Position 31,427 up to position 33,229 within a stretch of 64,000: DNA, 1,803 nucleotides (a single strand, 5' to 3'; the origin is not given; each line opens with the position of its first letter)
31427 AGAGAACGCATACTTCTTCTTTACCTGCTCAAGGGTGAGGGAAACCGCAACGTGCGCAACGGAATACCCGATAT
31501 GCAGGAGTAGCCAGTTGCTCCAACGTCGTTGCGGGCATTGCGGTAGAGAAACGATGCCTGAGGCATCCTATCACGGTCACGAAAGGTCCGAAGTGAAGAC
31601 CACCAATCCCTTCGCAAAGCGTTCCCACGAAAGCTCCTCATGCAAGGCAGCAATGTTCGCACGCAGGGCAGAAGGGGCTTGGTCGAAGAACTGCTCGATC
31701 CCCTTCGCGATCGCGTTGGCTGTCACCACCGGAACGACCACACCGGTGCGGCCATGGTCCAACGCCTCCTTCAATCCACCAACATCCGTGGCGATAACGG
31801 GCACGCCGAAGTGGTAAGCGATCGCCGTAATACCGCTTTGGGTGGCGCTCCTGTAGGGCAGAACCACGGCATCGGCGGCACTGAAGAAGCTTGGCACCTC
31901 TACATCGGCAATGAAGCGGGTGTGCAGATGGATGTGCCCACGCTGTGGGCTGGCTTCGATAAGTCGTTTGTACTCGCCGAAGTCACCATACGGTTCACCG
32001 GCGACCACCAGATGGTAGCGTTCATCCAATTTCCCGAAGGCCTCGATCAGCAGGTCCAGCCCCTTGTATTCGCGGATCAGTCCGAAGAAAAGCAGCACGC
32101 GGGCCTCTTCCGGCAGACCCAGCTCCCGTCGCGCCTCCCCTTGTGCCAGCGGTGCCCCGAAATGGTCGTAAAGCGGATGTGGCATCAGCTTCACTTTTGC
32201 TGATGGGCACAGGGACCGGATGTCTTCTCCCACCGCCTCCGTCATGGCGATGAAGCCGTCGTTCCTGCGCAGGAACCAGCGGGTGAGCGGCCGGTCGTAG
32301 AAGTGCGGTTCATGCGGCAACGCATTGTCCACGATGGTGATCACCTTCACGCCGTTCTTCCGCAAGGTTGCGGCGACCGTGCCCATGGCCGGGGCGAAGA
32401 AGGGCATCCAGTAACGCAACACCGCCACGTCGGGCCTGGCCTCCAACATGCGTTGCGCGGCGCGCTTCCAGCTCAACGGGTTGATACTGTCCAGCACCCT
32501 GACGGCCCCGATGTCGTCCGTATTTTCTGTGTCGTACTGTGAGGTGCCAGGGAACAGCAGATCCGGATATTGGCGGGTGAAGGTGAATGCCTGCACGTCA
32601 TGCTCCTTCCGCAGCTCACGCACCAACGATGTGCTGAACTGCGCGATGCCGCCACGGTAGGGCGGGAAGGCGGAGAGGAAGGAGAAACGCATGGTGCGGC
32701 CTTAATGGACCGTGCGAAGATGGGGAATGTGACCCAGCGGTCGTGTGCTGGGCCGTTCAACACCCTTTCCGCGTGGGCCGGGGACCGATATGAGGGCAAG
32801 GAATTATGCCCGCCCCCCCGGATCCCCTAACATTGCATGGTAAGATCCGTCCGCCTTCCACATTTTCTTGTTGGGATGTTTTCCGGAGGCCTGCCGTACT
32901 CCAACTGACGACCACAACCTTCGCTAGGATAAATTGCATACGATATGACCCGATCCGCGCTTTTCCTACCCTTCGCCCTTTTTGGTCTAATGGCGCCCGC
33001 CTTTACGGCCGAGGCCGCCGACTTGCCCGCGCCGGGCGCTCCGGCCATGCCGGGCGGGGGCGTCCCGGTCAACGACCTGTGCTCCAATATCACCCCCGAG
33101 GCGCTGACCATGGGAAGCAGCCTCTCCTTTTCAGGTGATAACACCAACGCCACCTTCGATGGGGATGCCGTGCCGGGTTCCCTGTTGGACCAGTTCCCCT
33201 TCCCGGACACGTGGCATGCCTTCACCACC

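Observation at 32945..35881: T9SS cargo protein built from seven near-identical 140-aa modules with six conserved Cys each, a module I cannot place in a known family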

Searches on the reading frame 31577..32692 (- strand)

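Call 17: search_protein_families(library=pfam, proteins=[window:31577-32692:-], max_evalue=0.001)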
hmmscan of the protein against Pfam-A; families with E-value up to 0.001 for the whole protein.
window:31577-32692:- (371 aa): 5 families
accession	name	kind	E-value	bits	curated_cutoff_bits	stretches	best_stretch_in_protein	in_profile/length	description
PF00534.26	Glycos_transf_1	-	1.7e-25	90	26.4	1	186-344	4-164/172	Glycosyl transferases group 1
PF13692.12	Glyco_trans_1_4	-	3.1e-23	83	27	1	198-336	2-140/142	Glycosyl transferases group 1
PF13579.12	Glyco_trans_4_4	-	1.2e-11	45.7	29.7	1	14-171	1-156/158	Glycosyl transferase 4-like domain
PF13439.12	Glyco_transf_4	-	1.1e-09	39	28.5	1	14-172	2-164/170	Glycosyltransferase Family 4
PF20706.3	GT4-conflict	-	4.1e-07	29.8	26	1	177-363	178-385/385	Family 4 Glycosyltransferase in conflict systems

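Call 62: search_protein_families(library=ncbifam, proteins=[window:31577-32692:-], max_evalue=0.001)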
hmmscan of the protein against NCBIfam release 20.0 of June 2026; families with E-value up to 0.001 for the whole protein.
window:31577-32692:- (371 aa): 21 families
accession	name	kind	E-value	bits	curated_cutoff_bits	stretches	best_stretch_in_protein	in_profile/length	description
TIGR03449.1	mycothiol_MshA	equivalog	7e-19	68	462.5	1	181-364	204-397/406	D-inositol-3-phosphate glycosyltransferase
NF053787.1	GlcN_PG_synth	equivalog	8e-16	57.8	480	1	182-364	182-353/361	N-acetylglucosaminyl phosphatidylglycerol synthase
TIGR04063.1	stp3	hypoth_equivalog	5.4e-14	51.9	442.05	1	139-341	153-363/397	TIGR04063 family PEP-CTERM/XrtA system glycosyltransferase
TIGR04157.1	glyco_rSAM_CFB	subfamily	8.7e-14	51.3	400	1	164-325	192-353/406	TIGR04157 family glycosyltransferase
NF047684.1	TeichurnBiosyTuaC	equivalog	2e-13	50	550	1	184-338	206-354/391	teichuronic acid biosynthesis protein TuaC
NF012028.0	PRK15484.1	subfamily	1e-11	44.6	618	1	160-358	156-366/380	lipopolysaccharide N-acetylglucosaminyltransferase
TIGR03088.1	stp2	hypoth_equivalog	1.7e-11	43.8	409.05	1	220-340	224-340/374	TIGR03088 family PEP-CTERM/XrtA system glycosyltransferase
TIGR02149.1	glgA_Coryne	subfamily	3.1e-11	43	302.4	1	147-361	148-381/391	glycogen synthase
NF041876.1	EPS_EpsE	equivalog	2.3e-10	40.3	400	1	203-346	220-369/389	exopolysaccharide biosynthesis GT4 family glycosyltransferase EpsE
TIGR03999.1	thiol_BshA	equivalog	9.5e-10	37.9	273.7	1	135-338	136-338/375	N-acetyl-alpha-D-glucosaminyl L-malate synthase BshA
NF038295.1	EPS_HpsP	equivalog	4.6e-09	35.7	550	1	184-363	194-380/388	hormogonium polysaccharide biosynthesis glycosyltransferase HpsP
TIGR04047.1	MSMEG_0565_glyc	hypoth_equivalog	2.5e-08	33.4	259.85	1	185-361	182-365/373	MSMEG_0565 family glycosyltransferase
TIGR02095.1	glgA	subfamily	4.6e-08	32.2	328.45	1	188-361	283-468/477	glycogen/starch synthase, ADP-glucose type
NF046085.1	XrtY_assoc_Gly1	equivalog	1.6e-07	30.5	400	1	195-340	207-351/387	XrtY-associated glycosyltransferase XYAG1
NF007640.0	PRK10307.1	subfamily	7.9e-07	28.3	276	1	186-349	218-383/411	WcaI family glycosyltransferase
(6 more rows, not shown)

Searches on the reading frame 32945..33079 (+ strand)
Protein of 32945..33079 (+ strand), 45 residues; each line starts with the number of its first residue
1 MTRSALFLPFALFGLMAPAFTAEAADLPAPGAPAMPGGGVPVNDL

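Call 7: search_protein_families(library=pfam, proteins=[window:32945-33079:+], max_evalue=1)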
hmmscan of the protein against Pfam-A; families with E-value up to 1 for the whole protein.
seq(45 aa): 0 families
